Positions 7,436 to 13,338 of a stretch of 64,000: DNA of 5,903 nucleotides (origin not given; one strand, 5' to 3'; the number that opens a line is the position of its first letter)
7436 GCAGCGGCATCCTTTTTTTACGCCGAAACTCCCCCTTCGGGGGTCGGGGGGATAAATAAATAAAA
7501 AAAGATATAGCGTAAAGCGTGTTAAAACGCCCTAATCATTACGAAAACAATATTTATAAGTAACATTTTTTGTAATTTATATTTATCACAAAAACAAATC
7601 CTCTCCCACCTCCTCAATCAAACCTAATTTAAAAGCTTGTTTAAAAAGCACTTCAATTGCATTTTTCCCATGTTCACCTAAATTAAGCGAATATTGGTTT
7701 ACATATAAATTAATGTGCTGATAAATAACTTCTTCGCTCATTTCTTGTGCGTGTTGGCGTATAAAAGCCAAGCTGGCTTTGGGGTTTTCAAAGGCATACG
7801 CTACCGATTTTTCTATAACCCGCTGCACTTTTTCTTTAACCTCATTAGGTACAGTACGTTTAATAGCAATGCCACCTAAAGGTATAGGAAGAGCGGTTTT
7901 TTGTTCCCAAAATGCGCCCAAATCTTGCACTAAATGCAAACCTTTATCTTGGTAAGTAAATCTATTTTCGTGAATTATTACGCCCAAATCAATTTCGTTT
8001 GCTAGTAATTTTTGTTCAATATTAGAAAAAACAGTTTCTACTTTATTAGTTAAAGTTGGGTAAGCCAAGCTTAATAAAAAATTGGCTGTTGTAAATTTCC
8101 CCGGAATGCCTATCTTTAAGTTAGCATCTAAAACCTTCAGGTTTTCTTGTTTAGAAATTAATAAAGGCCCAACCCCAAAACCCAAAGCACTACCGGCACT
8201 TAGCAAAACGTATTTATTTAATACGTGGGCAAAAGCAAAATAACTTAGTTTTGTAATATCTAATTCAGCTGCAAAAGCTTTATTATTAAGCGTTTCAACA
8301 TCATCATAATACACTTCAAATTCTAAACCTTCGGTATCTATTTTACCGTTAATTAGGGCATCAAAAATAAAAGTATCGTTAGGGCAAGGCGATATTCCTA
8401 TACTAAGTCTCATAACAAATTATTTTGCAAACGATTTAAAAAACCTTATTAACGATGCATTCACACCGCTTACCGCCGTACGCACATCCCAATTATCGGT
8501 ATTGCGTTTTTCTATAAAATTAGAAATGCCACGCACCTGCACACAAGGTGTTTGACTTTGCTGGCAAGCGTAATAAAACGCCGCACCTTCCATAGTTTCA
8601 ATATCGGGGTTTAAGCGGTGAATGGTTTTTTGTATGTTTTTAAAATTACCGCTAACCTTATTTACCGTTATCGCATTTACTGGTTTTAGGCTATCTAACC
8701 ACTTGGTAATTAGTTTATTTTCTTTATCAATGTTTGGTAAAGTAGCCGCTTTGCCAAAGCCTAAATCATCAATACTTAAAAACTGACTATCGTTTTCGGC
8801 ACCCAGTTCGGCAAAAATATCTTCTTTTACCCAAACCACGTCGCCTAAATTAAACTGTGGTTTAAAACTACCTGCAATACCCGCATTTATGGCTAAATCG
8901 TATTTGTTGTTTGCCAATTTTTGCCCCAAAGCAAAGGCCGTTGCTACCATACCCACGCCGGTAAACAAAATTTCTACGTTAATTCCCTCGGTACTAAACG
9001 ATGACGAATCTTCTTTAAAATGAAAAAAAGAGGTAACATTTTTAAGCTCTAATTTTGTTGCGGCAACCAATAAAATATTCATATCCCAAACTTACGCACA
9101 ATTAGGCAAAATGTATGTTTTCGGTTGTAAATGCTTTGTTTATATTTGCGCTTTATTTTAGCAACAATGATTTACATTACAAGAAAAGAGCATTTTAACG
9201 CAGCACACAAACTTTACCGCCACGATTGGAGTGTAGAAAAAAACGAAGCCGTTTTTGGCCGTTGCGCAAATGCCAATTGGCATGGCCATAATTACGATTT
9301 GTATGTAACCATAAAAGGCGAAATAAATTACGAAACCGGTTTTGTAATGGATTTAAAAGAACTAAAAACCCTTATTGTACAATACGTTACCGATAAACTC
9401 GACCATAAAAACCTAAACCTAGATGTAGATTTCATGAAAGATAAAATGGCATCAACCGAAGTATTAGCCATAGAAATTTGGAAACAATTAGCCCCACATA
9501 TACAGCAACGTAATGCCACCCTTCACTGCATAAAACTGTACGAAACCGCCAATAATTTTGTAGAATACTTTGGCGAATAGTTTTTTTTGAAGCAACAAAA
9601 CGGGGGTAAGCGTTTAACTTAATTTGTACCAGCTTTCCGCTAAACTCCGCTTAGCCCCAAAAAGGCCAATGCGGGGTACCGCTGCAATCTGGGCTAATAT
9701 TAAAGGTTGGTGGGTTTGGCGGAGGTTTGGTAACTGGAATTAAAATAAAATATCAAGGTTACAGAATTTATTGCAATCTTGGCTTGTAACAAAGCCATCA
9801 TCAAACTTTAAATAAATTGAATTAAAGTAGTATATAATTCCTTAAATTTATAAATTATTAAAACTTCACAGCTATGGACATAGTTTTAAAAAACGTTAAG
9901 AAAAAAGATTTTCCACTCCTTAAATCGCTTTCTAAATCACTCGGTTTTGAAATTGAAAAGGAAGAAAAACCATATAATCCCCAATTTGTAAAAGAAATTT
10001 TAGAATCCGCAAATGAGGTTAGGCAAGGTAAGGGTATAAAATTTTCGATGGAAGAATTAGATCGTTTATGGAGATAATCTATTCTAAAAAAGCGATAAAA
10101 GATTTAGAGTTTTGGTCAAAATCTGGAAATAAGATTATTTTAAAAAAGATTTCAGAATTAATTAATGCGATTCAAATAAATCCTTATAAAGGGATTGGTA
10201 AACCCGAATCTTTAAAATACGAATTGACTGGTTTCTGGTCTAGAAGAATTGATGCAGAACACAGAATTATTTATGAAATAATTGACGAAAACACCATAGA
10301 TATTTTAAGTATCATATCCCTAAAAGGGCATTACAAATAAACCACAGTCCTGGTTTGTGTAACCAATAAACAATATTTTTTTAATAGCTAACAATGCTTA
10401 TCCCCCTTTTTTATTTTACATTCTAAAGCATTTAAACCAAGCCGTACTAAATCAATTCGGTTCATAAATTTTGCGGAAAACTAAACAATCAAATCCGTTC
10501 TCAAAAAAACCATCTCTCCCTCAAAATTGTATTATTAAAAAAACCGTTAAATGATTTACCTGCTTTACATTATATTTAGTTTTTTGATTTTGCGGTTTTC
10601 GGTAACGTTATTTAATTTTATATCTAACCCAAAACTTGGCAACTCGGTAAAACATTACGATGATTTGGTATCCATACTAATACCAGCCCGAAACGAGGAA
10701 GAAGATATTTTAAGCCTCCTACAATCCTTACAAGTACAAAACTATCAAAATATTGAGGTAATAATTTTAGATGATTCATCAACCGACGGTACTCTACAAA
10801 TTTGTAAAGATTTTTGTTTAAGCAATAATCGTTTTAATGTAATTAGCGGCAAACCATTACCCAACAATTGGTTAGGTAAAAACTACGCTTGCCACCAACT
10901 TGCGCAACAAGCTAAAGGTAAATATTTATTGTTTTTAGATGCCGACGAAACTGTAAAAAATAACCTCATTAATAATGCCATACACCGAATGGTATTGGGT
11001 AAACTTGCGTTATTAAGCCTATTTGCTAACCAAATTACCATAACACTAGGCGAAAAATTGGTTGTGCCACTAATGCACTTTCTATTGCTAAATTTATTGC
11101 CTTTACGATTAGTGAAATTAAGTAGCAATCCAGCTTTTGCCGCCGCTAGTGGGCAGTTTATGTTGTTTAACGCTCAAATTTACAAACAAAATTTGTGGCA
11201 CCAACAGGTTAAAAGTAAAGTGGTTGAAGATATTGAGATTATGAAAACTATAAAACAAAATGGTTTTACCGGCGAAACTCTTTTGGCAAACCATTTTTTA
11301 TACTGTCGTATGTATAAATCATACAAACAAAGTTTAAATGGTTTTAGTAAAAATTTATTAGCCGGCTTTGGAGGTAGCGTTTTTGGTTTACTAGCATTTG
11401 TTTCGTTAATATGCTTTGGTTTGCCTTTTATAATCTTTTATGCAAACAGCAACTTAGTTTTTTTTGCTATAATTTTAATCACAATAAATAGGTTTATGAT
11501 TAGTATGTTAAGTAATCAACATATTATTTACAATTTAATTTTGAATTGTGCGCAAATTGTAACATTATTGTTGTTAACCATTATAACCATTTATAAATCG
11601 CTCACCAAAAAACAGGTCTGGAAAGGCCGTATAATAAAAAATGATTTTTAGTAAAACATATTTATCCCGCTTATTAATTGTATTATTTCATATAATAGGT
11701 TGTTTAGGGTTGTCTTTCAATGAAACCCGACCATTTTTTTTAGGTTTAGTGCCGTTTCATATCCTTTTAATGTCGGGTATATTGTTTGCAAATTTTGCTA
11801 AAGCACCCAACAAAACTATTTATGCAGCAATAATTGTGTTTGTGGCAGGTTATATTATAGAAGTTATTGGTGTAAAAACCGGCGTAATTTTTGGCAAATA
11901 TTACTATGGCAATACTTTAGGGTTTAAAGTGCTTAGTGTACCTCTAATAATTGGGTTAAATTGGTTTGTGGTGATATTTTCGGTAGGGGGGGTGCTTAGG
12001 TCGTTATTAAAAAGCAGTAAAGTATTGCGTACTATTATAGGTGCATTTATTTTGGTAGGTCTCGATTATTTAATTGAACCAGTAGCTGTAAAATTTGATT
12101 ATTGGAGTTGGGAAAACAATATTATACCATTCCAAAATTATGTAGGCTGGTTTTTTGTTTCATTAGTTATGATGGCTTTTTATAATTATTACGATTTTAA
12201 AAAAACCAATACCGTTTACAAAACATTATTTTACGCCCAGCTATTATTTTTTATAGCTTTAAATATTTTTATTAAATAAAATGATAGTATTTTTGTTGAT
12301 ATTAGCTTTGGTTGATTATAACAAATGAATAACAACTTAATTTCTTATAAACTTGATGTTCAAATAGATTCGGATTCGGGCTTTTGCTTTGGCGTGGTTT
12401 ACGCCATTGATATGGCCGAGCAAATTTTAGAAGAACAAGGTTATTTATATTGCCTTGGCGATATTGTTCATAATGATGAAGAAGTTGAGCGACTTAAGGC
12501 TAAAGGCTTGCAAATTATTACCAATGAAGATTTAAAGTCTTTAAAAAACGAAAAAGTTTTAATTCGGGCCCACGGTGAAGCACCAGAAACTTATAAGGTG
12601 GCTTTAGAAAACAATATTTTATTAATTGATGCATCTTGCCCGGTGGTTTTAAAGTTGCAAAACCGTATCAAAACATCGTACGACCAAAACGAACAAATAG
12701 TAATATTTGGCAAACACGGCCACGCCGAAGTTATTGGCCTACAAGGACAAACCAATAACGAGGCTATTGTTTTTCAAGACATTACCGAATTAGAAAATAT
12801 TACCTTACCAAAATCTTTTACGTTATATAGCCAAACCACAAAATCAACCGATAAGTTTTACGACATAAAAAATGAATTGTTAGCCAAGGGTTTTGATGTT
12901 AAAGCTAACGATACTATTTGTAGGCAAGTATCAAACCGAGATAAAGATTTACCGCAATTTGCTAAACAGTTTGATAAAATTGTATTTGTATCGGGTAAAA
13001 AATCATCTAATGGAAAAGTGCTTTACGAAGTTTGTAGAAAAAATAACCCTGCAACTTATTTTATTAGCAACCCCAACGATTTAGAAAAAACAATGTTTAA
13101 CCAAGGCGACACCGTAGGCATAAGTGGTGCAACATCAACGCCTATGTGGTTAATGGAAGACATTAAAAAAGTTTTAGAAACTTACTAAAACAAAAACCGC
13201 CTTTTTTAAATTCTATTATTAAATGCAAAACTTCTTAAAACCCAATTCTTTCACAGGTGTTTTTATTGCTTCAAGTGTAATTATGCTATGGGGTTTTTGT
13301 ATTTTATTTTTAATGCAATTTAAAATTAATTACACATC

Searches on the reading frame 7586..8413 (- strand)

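Call 63: search_protein_families(library=pfam, max_evalue=0.00001, proteins=[window:7586-8413:-])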
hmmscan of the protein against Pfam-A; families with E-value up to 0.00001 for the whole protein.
window:7586-8413:- (275 aa): 1 family
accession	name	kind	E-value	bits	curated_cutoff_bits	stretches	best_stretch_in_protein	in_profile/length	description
PF02621.19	VitK2_biosynth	-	1.6e-71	241.2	26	1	3-261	1-251/252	Menaquinone biosynthesis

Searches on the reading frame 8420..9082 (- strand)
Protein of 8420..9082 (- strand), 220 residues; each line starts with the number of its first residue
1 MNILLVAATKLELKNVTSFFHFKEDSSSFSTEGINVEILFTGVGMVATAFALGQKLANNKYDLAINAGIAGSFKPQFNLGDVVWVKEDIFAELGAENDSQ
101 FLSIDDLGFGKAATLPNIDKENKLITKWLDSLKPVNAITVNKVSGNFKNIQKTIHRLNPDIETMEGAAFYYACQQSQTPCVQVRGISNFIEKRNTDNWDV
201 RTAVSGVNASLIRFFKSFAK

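Call 64: search_protein_families(library=pfam, max_evalue=0.00001, proteins=[window:8420-9082:-])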
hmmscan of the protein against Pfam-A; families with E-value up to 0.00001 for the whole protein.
window:8420-9082:- (220 aa): 1 family
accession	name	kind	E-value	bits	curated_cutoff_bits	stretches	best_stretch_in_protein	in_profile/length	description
PF01048.26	PNP_UDP_1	-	1.2e-12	48.2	25.1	0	12-87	11-96/233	Phosphorylase superfamily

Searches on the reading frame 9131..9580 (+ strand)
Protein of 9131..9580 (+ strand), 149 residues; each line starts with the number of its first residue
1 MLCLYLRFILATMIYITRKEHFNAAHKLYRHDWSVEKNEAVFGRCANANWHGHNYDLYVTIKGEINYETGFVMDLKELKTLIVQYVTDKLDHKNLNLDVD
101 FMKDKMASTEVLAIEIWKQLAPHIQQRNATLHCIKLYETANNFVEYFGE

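Call 64: search_protein_families(library=pfam, max_evalue=0.00001, proteins=[window:9131-9580:+])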
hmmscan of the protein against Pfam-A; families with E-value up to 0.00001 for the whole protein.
window:9131-9580:+ (149 aa): 1 family
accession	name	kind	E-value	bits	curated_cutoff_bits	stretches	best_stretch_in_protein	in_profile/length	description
PF01242.24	PTPS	-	1.1e-33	116.1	22.4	1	15-148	1-120/121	6-pyruvoyl tetrahydropterin synthase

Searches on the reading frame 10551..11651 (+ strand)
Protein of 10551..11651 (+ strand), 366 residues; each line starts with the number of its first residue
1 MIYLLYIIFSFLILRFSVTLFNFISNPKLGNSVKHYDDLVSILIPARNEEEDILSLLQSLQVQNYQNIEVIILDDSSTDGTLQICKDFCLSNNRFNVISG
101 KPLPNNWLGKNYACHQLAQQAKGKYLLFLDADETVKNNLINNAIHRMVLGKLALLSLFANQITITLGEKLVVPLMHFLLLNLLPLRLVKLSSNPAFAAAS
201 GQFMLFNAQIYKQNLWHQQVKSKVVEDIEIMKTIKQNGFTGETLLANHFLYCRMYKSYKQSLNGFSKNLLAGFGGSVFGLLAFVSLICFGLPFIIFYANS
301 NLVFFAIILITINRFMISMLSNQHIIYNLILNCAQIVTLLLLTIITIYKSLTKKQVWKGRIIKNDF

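Call 64: search_protein_families(library=pfam, max_evalue=0.00001, proteins=[window:10551-11651:+])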
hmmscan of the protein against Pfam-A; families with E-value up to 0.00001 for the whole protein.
window:10551-11651:+ (366 aa): 3 families
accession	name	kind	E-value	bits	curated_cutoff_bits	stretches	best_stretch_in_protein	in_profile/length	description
PF00535.33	Glycos_transf_2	-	2.5e-25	89.8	23.3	1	41-148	1-104/168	Glycosyl transferase family 2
PF13641.12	Glyco_tranf_2_3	-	5.5e-08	33.5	27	1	40-239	3-199/230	Glycosyltransferase like family 2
PF10111.15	Glyco_tranf_2_2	-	1.1e-06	28.8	27.3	1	41-136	1-95/276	Glycosyltransferase like family 2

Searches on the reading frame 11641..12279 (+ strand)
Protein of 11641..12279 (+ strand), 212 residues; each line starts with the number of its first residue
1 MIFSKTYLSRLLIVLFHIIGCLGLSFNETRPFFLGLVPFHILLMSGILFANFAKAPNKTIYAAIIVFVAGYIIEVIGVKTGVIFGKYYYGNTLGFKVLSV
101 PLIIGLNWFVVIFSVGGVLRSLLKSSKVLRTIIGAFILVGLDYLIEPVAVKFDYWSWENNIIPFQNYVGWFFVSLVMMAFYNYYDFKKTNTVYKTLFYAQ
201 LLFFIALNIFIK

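Call 64: search_protein_families(library=pfam, max_evalue=0.00001, proteins=[window:11641-12279:+])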
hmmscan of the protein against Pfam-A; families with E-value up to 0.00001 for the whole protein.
window:11641-12279:+ (212 aa): 1 family
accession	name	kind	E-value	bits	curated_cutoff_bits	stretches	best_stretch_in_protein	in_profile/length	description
PF04240.17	Caroten_synth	-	3.8e-30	105.8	25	1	56-204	23-182/209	Carotenoid biosynthesis protein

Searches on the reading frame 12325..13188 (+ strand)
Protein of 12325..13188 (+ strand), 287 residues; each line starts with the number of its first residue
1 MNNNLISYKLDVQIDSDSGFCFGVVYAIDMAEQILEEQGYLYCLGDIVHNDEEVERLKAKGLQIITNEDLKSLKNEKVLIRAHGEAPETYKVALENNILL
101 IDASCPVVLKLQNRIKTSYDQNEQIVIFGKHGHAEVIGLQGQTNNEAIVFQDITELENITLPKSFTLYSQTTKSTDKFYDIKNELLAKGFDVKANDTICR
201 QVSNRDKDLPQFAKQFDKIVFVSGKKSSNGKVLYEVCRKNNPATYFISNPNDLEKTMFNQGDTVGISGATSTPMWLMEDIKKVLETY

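Call 64: search_protein_families(library=pfam, max_evalue=0.00001, proteins=[window:12325-13188:+])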
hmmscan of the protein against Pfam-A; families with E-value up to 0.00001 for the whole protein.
window:12325-13188:+ (287 aa): 1 family
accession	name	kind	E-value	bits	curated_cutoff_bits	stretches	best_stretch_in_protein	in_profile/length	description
PF02401.23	LYTB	-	1.1e-84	284.3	24.5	1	13-284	2-266/267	LytB protein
